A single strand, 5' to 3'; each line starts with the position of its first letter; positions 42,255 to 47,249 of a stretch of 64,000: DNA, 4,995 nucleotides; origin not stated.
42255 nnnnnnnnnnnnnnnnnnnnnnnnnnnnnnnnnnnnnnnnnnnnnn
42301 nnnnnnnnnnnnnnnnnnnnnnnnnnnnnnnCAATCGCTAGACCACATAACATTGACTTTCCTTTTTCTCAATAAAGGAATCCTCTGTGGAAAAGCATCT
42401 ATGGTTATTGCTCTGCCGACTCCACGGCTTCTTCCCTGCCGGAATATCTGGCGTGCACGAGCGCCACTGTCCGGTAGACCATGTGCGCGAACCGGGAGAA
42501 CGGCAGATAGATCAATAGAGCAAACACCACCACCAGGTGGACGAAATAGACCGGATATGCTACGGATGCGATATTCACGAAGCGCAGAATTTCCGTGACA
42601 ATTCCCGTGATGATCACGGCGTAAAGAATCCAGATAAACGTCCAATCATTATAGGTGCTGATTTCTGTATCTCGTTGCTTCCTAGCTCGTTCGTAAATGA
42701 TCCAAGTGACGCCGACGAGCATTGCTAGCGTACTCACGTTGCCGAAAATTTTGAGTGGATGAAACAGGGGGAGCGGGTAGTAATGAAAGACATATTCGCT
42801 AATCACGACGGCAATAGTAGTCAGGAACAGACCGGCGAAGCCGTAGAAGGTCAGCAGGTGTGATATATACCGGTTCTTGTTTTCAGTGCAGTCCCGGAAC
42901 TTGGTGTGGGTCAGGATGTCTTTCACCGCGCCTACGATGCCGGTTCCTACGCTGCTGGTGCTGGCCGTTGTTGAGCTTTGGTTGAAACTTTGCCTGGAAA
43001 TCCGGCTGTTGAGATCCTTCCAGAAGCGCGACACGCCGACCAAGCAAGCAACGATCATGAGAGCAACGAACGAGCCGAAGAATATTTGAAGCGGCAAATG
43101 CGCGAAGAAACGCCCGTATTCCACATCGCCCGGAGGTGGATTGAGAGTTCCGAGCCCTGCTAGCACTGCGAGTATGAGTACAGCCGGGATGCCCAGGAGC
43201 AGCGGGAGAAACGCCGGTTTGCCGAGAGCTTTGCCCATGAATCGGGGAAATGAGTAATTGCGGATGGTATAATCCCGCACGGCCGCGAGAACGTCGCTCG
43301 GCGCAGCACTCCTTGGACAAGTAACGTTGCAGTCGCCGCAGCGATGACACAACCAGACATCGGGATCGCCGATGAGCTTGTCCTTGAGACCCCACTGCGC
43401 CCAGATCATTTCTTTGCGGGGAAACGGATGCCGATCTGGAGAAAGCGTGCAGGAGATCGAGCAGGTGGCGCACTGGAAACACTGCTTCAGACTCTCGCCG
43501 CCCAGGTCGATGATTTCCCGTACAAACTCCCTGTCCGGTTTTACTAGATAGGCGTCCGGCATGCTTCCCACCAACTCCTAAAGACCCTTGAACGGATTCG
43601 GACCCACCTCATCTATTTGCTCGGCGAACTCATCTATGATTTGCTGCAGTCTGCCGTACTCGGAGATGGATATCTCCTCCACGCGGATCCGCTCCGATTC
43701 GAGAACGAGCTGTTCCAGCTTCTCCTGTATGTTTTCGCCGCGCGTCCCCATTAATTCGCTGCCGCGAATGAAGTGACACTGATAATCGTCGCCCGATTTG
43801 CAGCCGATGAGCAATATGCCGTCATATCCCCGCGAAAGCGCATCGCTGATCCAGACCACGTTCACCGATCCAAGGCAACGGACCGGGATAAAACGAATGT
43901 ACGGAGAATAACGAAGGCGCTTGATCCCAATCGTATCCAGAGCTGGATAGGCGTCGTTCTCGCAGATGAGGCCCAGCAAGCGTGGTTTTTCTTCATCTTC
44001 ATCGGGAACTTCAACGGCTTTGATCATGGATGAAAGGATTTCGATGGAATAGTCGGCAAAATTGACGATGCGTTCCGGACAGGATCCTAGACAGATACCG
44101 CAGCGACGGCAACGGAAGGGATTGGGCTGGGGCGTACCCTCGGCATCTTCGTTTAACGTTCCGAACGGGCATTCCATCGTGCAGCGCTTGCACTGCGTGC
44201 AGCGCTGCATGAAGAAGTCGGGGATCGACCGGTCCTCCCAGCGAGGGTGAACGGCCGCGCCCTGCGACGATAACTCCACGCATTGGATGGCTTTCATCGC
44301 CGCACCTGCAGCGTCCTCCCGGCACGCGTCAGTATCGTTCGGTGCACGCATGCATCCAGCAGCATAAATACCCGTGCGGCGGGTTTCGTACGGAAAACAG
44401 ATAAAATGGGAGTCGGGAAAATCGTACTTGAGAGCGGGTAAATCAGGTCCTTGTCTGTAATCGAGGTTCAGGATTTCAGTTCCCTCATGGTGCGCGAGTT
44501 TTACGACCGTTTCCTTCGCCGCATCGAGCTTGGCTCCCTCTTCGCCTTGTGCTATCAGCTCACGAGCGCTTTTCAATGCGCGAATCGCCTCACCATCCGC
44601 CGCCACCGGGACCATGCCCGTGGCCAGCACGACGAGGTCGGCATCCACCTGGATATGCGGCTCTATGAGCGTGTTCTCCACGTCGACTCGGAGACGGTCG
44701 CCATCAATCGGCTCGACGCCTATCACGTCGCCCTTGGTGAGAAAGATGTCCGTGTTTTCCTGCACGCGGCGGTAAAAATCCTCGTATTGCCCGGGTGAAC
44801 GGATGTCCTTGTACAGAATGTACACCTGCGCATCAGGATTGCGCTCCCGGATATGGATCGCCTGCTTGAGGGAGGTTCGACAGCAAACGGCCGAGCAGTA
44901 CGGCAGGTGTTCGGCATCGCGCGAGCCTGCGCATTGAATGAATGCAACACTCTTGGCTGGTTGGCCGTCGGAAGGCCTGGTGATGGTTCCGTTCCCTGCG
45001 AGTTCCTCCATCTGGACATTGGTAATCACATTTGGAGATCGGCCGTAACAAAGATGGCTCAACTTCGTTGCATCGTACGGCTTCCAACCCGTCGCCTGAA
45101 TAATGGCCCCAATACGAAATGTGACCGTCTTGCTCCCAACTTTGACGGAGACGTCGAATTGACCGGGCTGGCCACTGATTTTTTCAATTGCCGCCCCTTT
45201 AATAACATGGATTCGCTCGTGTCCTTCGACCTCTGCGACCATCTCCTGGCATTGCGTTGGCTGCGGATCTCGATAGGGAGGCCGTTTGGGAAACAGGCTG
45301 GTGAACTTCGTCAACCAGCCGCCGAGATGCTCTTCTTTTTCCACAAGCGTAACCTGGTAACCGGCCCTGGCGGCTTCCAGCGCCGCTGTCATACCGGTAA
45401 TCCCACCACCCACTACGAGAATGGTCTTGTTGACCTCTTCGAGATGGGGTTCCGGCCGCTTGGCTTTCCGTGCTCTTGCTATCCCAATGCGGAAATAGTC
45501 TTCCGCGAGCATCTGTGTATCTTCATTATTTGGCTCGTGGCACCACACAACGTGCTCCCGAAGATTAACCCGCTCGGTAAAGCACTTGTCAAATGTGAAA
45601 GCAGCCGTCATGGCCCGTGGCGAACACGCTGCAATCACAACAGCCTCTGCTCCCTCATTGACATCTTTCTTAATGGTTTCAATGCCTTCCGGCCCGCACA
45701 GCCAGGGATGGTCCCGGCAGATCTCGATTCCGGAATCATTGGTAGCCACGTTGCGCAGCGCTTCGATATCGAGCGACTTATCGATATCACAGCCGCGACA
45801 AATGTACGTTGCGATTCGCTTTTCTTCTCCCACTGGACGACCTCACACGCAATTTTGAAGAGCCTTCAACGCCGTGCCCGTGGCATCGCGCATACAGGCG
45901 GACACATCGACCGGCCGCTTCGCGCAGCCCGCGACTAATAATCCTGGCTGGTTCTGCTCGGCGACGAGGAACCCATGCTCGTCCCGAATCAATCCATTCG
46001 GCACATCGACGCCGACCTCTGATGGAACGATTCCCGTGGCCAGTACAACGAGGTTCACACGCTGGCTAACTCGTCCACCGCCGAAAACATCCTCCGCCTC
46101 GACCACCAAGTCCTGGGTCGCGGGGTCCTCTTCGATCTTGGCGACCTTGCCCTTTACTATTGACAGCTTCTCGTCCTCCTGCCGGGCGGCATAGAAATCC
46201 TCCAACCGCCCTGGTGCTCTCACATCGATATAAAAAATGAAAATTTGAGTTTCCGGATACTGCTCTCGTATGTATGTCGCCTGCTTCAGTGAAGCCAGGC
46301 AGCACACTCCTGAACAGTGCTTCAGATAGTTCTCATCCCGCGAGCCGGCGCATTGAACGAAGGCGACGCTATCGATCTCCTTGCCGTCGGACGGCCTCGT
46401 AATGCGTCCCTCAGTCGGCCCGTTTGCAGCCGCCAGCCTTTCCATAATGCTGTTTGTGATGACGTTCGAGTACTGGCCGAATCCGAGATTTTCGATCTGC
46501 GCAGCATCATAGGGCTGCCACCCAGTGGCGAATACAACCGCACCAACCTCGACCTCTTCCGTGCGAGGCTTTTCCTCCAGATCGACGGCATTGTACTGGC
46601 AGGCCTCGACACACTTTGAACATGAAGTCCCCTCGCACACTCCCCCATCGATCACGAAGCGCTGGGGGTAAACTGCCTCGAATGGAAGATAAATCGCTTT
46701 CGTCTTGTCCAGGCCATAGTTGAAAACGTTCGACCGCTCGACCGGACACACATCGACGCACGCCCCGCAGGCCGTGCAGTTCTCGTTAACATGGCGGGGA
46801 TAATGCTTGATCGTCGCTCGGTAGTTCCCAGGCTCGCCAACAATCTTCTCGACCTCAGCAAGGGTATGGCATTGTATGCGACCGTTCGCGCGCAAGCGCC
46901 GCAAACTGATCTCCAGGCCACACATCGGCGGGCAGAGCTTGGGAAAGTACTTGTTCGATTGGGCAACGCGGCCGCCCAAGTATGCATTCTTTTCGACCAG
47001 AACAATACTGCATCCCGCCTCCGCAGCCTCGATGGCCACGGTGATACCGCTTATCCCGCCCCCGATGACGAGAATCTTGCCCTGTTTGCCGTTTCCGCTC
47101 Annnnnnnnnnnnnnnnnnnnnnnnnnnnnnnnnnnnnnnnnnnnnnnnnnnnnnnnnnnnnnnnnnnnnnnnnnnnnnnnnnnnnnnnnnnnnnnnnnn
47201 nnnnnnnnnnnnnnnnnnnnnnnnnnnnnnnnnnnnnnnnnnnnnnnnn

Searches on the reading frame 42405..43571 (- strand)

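Call 40: search_protein_families(library=pfam, proteins=[window:42405-43571:-], max_evalue=0.00001)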
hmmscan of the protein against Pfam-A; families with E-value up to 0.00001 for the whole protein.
window:42405-43571:- (388 aa): 1 family
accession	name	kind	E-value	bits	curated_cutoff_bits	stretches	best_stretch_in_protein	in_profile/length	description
PF13183.11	Fer4_8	-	4.3e-07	30.8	27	1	28-87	2-66/68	4Fe-4S dicluster domain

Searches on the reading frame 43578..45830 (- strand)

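Call 40: search_protein_families(library=pfam, proteins=[window:43578-45830:-], max_evalue=0.00001)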
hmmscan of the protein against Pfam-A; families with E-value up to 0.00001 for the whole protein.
window:43578-45830:- (750 aa): 10 families
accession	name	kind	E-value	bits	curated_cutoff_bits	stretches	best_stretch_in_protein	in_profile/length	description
PF02662.21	FlpD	-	6.6e-40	136.4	22.3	1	619-743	2-123/123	Methyl-viologen-reducing hydrogenase, delta subunit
PF12831.13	FAD_oxidored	-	2.2e-11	44.1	27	1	137-176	2-41/416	FAD dependent oxidoreductase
PF07992.20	Pyr_redox_2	-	3.6e-11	43.5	26.1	1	136-254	2-114/291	Pyridine nucleotide-disulphide oxidoreductase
PF13450.12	NAD_binding_8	-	2.8e-10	40.8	21.9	1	139-176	1-38/68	NAD(P)-binding Rossmann-like domain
PF01266.30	DAO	-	1.7e-09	38.1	27.9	1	137-171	2-37/353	FAD dependent oxidoreductase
PF00890.30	FAD_binding_2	-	3.8e-08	33.4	20.4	1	137-171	2-36/414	FAD binding domain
PF12837.12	Fer4_6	-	6.7e-07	29.4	25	0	536-557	1-22/24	4Fe-4S binding domain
PF13187.11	Fer4_9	-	2.8e-06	27.7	27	1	543-587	1-50/52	4Fe-4S dicluster domain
PF00037.32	Fer4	-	5.4e-06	26.5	21.1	0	542-558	6-22/24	4Fe-4S binding domain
PF13738.12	Pyr_redox_3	-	6.6e-06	26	30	0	134-251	164-269/305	Pyridine nucleotide-disulphide oxidoreductase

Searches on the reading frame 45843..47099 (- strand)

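Call 40: search_protein_families(library=pfam, proteins=[window:45843-47099:-], max_evalue=0.00001)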
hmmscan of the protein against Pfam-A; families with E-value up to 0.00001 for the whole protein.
window:45843-47099:- (418 aa): 9 families
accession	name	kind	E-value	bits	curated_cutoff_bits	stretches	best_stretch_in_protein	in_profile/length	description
PF12831.13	FAD_oxidored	-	2.2e-09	37.6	27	1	9-47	2-40/416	FAD dependent oxidoreductase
PF13450.12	NAD_binding_8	-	1.5e-08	35.2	21.9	1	11-47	1-37/68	NAD(P)-binding Rossmann-like domain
PF01266.30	DAO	-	2.1e-08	34.5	27.9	1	8-42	1-35/353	FAD dependent oxidoreductase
PF07992.20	Pyr_redox_2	-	4.1e-08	33.4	26.1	0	8-45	2-40/291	Pyridine nucleotide-disulphide oxidoreductase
PF00037.32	Fer4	-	6.5e-08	32.5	21.1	0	105-121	5-21/24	4Fe-4S binding domain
PF12838.12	Fer4_7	-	5e-07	30.5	27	0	98-120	28-50/52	4Fe-4S dicluster domain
PF13237.11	Fer4_10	-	7.2e-07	29.5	25.5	0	104-120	5-21/53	4Fe-4S dicluster domain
PF14697.11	Fer4_21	-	3e-06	27.7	35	0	98-121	31-54/59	4Fe-4S dicluster domain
PF13187.11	Fer4_9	-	4.3e-06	27.1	27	0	96-120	25-49/52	4Fe-4S dicluster domain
